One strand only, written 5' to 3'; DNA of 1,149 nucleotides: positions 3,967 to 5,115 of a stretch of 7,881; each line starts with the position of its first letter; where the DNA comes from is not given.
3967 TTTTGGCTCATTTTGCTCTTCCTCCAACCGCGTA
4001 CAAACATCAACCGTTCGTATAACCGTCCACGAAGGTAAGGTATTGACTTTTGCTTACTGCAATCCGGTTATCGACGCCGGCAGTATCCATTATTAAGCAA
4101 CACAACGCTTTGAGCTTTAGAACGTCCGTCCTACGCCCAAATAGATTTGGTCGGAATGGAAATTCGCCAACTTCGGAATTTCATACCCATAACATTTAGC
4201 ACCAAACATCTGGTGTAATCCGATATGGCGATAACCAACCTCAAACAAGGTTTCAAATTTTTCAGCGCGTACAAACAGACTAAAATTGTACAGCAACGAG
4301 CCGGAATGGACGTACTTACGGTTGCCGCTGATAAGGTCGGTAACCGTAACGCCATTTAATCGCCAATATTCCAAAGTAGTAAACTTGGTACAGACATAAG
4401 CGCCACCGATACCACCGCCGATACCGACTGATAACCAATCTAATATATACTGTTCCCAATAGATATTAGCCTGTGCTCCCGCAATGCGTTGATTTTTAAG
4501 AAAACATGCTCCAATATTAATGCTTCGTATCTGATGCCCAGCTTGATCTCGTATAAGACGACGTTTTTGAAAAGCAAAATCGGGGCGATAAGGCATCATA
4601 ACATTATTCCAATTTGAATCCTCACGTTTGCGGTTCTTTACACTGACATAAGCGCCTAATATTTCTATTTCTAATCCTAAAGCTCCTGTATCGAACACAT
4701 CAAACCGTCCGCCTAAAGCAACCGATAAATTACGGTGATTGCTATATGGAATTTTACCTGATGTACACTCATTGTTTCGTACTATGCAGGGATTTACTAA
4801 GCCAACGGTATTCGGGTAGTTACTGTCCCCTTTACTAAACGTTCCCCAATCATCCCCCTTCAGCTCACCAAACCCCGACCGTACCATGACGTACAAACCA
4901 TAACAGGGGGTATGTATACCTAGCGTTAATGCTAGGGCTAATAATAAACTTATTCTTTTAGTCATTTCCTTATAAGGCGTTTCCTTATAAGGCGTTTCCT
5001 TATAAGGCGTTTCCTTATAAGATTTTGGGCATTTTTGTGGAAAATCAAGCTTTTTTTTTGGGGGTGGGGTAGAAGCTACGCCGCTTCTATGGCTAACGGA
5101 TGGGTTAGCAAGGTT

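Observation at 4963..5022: Paralog 1: the whole translation-initiation region is iterated four times, with ACG in place of ATG in the upstream copies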

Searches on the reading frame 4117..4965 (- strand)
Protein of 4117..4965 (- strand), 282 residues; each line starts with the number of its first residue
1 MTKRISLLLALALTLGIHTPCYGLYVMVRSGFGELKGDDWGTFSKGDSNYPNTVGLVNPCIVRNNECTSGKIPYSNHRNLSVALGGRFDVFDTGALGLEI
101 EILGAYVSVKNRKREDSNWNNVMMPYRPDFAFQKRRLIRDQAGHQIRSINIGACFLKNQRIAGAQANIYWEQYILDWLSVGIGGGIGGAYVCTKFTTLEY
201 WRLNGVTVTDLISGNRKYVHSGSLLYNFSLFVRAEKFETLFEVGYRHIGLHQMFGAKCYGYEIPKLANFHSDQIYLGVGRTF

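Call 7: search_protein_families(library=pfam, proteins=[window:4117-4965:-], max_evalue=0.01)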
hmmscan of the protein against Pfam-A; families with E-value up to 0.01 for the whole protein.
window:4117-4965:- (282 aa): 0 families

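Call 8: find_encoding_contigs(protein=window:4117-4965:-, flank=10000, max_places=10)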
Protein window:4117-4965:- (282 aa): 1 contig read that carries it; 1 place shown.
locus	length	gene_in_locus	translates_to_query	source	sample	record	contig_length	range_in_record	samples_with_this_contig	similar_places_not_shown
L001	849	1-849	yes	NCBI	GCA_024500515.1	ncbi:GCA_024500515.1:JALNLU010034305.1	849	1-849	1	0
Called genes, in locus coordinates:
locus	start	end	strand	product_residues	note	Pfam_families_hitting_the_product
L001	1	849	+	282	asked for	?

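Call 9: find_homologous_proteins(query=window:4117-4965:-, max_evalue=0.001)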
Query window:4117-4965:- (282 aa): 64 proteins with E <= 0.001 among 2608 candidates.
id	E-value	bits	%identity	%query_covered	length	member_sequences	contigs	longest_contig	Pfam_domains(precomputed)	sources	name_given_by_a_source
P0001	6.3e-193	657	100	100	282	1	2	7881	-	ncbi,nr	ncbi:MAG: hypothetical protein MJ218_03905 [Opitutales bacterium]|nr:hypothetical protein [Opitutale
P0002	2.5e-139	481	76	100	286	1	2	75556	-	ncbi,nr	ncbi:MAG: hypothetical protein MJ218_01210 [Opitutales bacterium]|nr:hypothetical protein [Opitutale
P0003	5.3e-124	431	71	94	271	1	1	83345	-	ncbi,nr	ncbi:MAG: hypothetical protein MJ218_00540 [Opitutales bacterium]|nr:hypothetical protein [Opitutale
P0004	1.4e-113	397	65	100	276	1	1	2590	-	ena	-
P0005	1.1e-111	391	64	100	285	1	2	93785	-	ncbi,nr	ncbi:MAG: hypothetical protein MJ218_00480 [Opitutales bacterium]|nr:hypothetical protein [Opitutale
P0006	2.0e-107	377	64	100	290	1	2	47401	-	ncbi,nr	ncbi:MAG: hypothetical protein MJ218_01630 [Opitutales bacterium]|nr:hypothetical protein [Opitutale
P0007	1.9e-106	373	61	100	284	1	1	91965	-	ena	-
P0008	6.5e-106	372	64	95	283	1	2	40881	-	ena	-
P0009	2.3e-105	370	59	100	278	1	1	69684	-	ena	-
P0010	3.6e-104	366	61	100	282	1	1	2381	-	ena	-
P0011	4.0e-104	366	63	99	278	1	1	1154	-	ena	-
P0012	5.0e-104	365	62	100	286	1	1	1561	-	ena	-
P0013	1.5e-103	364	62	100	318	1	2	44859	-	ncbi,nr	ncbi:MAG: hypothetical protein MJ218_02040, partial [Opitutales bacterium]|nr:hypothetical protein [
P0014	3.4e-103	363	61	100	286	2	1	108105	-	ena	-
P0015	5.5e-102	359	60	99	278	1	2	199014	-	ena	-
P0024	6.9e-99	349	57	100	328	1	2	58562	-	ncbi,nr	ncbi:MAG: hypothetical protein MJ218_01430 [Opitutales bacterium]|nr:hypothetical protein [Opitutale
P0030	1.1e-96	341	58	100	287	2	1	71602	-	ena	-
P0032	1.7e-96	341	58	100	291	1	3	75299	-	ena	-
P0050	3.4e-78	281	50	99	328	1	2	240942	-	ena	-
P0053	2.8e-72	261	50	100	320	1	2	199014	-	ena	-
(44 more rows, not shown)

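Call 12: find_related_loci(query=A1, collection=genome_contigs, flank=2500)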
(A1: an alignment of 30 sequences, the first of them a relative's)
Query A1 (282 aa) in genome_contigs; peptide patterns used: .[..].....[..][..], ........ (x = any residue, [..] = any of these).
41 stretches matched a pattern; 7 encode a relative of the query (tblastn E <= 1e-3); 7 distinct loci.
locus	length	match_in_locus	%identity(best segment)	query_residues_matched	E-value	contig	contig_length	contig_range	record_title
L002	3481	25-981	56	1-282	2e-102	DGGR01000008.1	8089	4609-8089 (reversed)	MAG TPA_asm: Verrucomicrobia bacterium UBA3869 UBA3869_contig_168681, whole genome shotgun sequence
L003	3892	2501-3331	60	1-275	6e-92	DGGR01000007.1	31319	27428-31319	MAG TPA_asm: Verrucomicrobia bacterium UBA3869 UBA3869_contig_91611, whole genome shotgun sequence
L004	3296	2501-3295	59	1-263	2e-83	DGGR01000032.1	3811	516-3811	MAG TPA_asm: Verrucomicrobia bacterium UBA3869 UBA3869_contig_156604, whole genome shotgun sequence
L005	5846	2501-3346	41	1-282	4e-53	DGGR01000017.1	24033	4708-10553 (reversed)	MAG TPA_asm: Verrucomicrobia bacterium UBA3869 UBA3869_contig_158494, whole genome shotgun sequence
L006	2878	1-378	75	163-282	2e-51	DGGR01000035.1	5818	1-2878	MAG TPA_asm: Verrucomicrobia bacterium UBA3869 UBA3869_contig_346799, whole genome shotgun sequence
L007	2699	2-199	89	217-282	3e-36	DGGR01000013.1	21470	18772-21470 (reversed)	MAG TPA_asm: Verrucomicrobia bacterium UBA3869 UBA3869_contig_46166, whole genome shotgun sequence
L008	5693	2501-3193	34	23-282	7e-36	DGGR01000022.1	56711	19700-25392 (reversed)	MAG TPA_asm: Verrucomicrobia bacterium UBA3869 UBA3869_contig_119050, whole genome shotgun sequence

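Call 13: find_encoding_contigs(protein=P0002, flank=3000, max_places=4)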
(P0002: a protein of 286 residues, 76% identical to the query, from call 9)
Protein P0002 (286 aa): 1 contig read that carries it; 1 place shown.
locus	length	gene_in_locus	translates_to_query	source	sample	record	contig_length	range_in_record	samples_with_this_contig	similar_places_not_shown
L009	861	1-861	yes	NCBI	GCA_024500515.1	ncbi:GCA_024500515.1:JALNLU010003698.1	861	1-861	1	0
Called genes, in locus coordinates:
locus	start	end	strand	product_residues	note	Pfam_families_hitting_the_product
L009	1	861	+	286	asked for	?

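Call 14: find_encoding_contigs(protein=P0013, flank=10000, max_places=4)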
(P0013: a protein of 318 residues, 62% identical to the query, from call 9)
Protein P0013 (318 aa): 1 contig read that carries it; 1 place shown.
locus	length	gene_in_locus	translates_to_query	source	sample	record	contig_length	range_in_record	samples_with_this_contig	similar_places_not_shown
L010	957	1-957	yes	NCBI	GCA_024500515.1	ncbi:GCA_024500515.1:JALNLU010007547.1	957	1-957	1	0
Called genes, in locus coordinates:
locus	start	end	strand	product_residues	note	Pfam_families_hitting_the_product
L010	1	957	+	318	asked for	?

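Call 15: find_encoding_contigs(protein=P0024, flank=10000, max_places=4)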
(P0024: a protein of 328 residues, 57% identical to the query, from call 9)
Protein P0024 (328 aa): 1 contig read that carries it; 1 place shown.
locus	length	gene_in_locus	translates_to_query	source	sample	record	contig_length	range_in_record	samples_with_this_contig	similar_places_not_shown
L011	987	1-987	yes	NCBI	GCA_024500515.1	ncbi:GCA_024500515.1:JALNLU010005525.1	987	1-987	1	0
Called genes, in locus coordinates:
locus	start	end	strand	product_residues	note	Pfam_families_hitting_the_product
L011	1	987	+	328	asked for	?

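Call 18: find_encoding_contigs(protein=P0014, flank=10000, max_places=4)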
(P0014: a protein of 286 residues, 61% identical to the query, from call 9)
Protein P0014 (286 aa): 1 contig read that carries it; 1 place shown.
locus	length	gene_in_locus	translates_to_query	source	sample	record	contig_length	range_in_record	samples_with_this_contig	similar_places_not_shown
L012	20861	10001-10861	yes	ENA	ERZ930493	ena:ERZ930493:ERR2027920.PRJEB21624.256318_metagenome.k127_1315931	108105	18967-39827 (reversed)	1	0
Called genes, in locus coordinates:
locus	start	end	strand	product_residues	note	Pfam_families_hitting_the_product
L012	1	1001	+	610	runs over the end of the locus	PF01807:Zn_ribbon_DnaG, PF08275:DNAG_N, PF01751:Toprim (weak), PF13155:Toprim_2, PF13662:Toprim_4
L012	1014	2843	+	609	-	PF03979:Sigma70_r1_1 (weak), PF00140:Sigma70_r1_2, PF04542:Sigma70_r2, PF04539:Sigma70_r3, PF04545:Sigma70_r4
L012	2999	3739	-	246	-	PF00005:ABC_tran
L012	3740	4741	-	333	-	-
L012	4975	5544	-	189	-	PF02660:G3P_acyltransf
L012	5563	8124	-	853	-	PF00133:tRNA-synt_1, PF01406:tRNA-synt_1e (faint), PF09334:tRNA-synt_1g, PF13603:tRNA-synt_1_2, PF00133:tRNA-synt_1, PF08264:Anticodon_1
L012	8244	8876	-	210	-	PF07505:DUF5131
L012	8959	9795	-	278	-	PF17930:LpxI_N, PF06230:LpxI_C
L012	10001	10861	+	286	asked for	-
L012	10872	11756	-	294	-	PF04464:Glyphos_transf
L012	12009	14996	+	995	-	PF01326:PPDK_N, PF00391:PEP-utilizers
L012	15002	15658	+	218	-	PF07722:Peptidase_C26, PF00117:GATase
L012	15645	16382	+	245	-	PF00483:NTP_transferase, PF12804:NTP_transf_3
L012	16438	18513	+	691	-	PF22019:GlgB_N (weak), PF02922:CBM_48, PF00128:Alpha-amylase, PF02806:Alpha-amylase_C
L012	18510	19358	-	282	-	-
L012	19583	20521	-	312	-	PF04055:Radical_SAM, PF06968:BATS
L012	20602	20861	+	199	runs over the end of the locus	PF13500:AAA_26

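Call 19: find_encoding_contigs(protein=P0015, flank=10000, max_places=4)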
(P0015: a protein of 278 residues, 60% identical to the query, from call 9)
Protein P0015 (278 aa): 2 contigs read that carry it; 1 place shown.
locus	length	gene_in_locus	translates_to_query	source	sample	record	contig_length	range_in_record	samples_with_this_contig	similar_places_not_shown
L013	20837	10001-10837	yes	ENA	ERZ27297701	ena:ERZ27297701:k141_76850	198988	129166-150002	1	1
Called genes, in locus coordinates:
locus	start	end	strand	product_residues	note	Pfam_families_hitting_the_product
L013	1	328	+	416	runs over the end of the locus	PF08529:NusA_N, PF13184:KH_NusA_1st, PF26594:KH_NusA_2nd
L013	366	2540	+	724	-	PF04760:IF2_N (weak), PF00009:GTP_EFTU, PF00025:Arf (weak), PF00071:Ras (weak), PF01926:MMR_HSR1, PF22042:EF-G_D2, PF03144:GTP_EFTU_D2 (faint), PF11987:IF-2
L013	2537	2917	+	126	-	PF02033:RBFA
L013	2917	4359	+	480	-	PF01704:UDPGP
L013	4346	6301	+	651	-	PF02878:PGM_PMM_I, PF02879:PGM_PMM_II, PF02880:PGM_PMM_III (weak)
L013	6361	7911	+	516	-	PF00342:PGI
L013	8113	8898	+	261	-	PF03372:Exo_endo_phos, PF14529:Exo_endo_phos_2 (weak)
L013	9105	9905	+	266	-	PF13277:YmdB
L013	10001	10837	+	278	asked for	-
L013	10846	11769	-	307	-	PF00551:Formyl_trans_N, PF02911:Formyl_trans_C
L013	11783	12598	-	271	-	PF00793:DAHP_synth_1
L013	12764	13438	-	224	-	PF13489:Methyltransf_23, PF03848:TehB (weak), PF05175:MTS, PF13847:Methyltransf_31, PF08241:Methyltransf_11, PF08242:Methyltransf_12 (weak), PF13649:Methyltransf_25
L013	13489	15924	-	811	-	PF00343:Phosphorylase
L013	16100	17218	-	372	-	PF05222:AlaDh_PNT_N, PF02826:2-Hacid_dh_C (faint), PF01262:AlaDh_PNT_C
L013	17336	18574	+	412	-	PF00270:DEAD, PF04851:ResIII, PF00271:Helicase_C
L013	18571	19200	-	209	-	PF06271:RDD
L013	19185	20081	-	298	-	PF00763:THF_DHG_CYH, PF02882:THF_DHG_CYH_C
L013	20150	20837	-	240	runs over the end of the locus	PF01479:S4, PF00849:PseudoU_synth_2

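Call 20: find_encoding_contigs(protein=P0009, flank=10000, max_places=4)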
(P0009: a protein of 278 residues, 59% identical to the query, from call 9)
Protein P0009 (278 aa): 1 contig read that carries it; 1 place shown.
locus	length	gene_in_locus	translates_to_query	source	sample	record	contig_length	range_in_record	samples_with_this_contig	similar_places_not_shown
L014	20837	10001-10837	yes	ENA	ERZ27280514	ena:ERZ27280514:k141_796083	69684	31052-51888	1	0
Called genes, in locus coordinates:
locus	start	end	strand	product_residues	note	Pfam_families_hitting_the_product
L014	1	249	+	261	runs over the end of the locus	PF03372:Exo_endo_phos, PF14529:Exo_endo_phos_2 (weak)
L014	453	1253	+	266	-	PF13277:YmdB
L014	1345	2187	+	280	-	-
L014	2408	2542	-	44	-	-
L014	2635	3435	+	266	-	PF04542:Sigma70_r2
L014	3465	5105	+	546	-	-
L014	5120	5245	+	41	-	-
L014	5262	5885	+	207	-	-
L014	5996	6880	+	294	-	PF23952:LRR_EndoS (faint), PF13855:LRR_8 (faint), PF00560:LRR_1 (faint), PF12799:LRR_4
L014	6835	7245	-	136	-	PF07963:N_methyl (weak)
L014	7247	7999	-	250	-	PF23023:Anti-Pycsar_Apyc1, PF00753:Lactamase_B, PF12706:Lactamase_B_2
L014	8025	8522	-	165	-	PF04608:PgpA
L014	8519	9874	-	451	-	PF02881:SRP54_N, PF06414:Zeta_toxin (weak), PF00448:SRP54, PF01656:CbiA (faint), PF02978:SRP_SPB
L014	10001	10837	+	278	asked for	-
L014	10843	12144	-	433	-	PF08245:Mur_ligase_M, PF02875:Mur_ligase_C (weak)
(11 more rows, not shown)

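Call 23: find_related_loci(query=A1, collection=metagenome_contigs, flank=1500)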
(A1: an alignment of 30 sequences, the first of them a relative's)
Query A1 (282 aa) in metagenome_contigs; peptide patterns used: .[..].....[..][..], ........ (x = any residue, [..] = any of these).
40 stretches matched a pattern; 4 encode a relative of the query (tblastn E <= 1e-3); 4 distinct loci.
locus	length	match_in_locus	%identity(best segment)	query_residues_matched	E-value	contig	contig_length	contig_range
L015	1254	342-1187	41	1-282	1e-56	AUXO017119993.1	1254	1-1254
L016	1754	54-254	88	216-282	4e-37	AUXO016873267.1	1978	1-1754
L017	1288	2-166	87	228-282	4e-30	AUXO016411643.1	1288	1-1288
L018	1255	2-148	86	234-282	2e-26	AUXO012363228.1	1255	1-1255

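Call 24: find_encoding_contigs(protein=P0050, flank=10000, max_places=4)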
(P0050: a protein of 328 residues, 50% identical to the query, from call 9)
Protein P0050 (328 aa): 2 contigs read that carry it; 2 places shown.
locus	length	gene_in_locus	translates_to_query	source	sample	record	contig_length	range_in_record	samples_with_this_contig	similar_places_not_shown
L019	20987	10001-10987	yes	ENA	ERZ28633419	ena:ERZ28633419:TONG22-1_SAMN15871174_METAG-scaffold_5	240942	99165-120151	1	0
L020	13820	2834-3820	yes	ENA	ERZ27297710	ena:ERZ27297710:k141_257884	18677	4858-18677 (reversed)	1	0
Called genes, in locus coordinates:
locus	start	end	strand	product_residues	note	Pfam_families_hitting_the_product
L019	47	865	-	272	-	PF00106:adh_short, PF08659:KR, PF13561:adh_short_C2, PF23441:SDR (weak)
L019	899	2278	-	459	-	PF07399:Na_H_antiport_3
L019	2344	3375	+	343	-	PF04055:Radical_SAM (weak)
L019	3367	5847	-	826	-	PF01751:Toprim (weak), PF01131:Topoisom_bac, PF13342:Toprim_Crpt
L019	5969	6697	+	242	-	PF05050:Methyltransf_21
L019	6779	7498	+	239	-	PF05050:Methyltransf_21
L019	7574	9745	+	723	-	PF03030:H_PPase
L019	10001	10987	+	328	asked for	-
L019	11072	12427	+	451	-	PF03721:UDPG_MGDP_dh_N, PF00984:UDPG_MGDP_dh, PF03720:UDPG_MGDP_dh_C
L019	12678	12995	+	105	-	-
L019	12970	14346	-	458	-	PF00890:FAD_binding_2 (weak), PF01266:DAO (faint), PF01593:Amino_oxidase, PF12831:FAD_oxidored, PF13450:NAD_binding_8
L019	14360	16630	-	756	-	-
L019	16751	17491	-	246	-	-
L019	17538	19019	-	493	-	PF00884:Sulfatase (weak)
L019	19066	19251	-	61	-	-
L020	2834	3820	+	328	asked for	-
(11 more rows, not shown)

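Call 25: find_encoding_contigs(protein=P0053, flank=10000, max_places=4)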
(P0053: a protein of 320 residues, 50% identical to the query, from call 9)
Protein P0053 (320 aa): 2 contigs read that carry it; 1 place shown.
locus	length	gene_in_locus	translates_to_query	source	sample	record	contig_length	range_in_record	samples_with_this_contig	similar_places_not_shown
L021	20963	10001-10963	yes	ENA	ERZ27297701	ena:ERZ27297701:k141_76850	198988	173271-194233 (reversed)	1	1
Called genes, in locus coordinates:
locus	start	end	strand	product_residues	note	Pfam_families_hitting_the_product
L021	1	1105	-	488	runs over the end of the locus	PF01425:Amidase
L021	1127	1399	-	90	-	PF02686:GatC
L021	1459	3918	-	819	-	PF01588:tRNA_bind, PF03483:B3_4, PF03484:B5, PF17759:tRNA_synthFbeta, PF03147:FDX-ACB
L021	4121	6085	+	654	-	PF00012:HSP70, PF06723:MreB_Mbl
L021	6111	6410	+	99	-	PF00166:Cpn10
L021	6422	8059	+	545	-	PF00118:Cpn60_TCP1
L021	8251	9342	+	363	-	PF00318:Ribosomal_S2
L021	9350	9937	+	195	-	PF00889:EF_TS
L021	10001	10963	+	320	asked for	-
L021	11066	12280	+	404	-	PF07690:MFS_1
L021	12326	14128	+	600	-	PF00916:Sulfate_transp, PF01740:STAS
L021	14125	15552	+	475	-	PF01171:ATP_bind_3, PF11734:TilS_C (weak)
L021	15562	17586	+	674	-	PF06068:TIP49 (faint), PF00004:AAA, PF17862:AAA_lid_3, PF01434:Peptidase_M41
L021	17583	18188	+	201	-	PF01327:Pep_deformylase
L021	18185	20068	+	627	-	PF03279:Lip_A_acyltrans, PF01075:Glyco_transf_9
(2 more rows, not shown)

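Call 38: find_encoding_contigs(protein=P0030, flank=3000, max_places=6)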
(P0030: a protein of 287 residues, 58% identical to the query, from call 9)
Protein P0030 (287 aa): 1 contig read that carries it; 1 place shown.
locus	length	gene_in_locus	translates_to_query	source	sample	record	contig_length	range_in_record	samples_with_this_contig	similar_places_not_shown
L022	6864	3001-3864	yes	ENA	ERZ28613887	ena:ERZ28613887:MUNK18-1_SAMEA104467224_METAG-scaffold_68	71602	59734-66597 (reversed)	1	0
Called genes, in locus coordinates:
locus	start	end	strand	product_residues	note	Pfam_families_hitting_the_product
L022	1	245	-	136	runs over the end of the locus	PF07963:N_methyl (weak)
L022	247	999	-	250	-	PF23023:Anti-Pycsar_Apyc1, PF00753:Lactamase_B, PF12706:Lactamase_B_2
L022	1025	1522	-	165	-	PF04608:PgpA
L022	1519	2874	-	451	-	PF02881:SRP54_N, PF06414:Zeta_toxin (weak), PF00448:SRP54, PF01656:CbiA (faint), PF02978:SRP_SPB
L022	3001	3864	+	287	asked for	-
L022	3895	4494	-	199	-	PF00834:Ribul_P_3_epim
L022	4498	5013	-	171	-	PF04390:LptE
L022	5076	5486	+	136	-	PF01740:STAS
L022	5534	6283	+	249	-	PF00535:Glycos_transf_2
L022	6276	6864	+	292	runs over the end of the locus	PF00483:NTP_transferase (weak)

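Call 39: find_encoding_contigs(protein=P0007, flank=3000, max_places=6)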
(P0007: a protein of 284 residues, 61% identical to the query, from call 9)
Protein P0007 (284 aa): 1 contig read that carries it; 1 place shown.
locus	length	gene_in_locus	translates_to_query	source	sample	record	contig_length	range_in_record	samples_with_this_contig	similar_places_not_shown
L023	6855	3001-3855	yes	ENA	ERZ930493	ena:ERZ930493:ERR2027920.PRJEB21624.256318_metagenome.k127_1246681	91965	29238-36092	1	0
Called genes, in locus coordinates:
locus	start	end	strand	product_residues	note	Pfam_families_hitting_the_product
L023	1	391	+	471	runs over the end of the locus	PF02874:ATP-synt_ab_N, PF00006:ATP-synt_ab, PF22919:ATP-synt_VA_C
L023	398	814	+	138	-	PF02823:ATP-synt_DE_N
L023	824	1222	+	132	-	PF13279:4HBT_2, PF03061:4HBT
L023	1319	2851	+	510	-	PF03219:TLC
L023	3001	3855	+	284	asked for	-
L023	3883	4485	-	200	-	PF00834:Ribul_P_3_epim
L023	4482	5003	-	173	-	PF04390:LptE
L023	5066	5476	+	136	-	PF01740:STAS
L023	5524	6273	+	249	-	PF00535:Glycos_transf_2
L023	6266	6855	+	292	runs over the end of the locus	PF00483:NTP_transferase (weak)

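Call 41: predict_structure(alignment_id=A1)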
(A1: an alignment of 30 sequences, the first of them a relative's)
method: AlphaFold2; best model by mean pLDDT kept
length: 282 residues; sequences in the alignment: 30
mean_pLDDT: 90.1   pTM: 0.81
mean pLDDT of the five models: 90.1, 89.1, 88.9, 87.4, 86.8
residues with pLDDT >= 90: 211; 70-90: 50; 50-70: 14; < 50: 7
segments of 3 or more residues with pLDDT < 50: 15-21
pLDDT, mean of each block of 10 residues (from residue 1): 67 49 84 92 95 96 93 91 93 91 95 77 88 96 96 95 97 93 98 95 86 91 97 92 97 89 94 96 87
secondary structure, 60 per line:
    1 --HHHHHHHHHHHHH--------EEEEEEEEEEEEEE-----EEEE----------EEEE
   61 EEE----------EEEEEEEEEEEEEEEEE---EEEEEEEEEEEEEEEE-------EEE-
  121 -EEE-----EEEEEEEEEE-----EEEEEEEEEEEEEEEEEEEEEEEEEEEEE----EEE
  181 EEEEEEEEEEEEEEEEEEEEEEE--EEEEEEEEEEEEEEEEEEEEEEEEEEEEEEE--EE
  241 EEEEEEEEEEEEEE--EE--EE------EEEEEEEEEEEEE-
elements in order: H3-15 E24-37 E43-46 E57-63 E74-90 E94-109 E117-119 E122-124 E130-139 E145-173 E178-203 E206-236 E239-254 E269-281
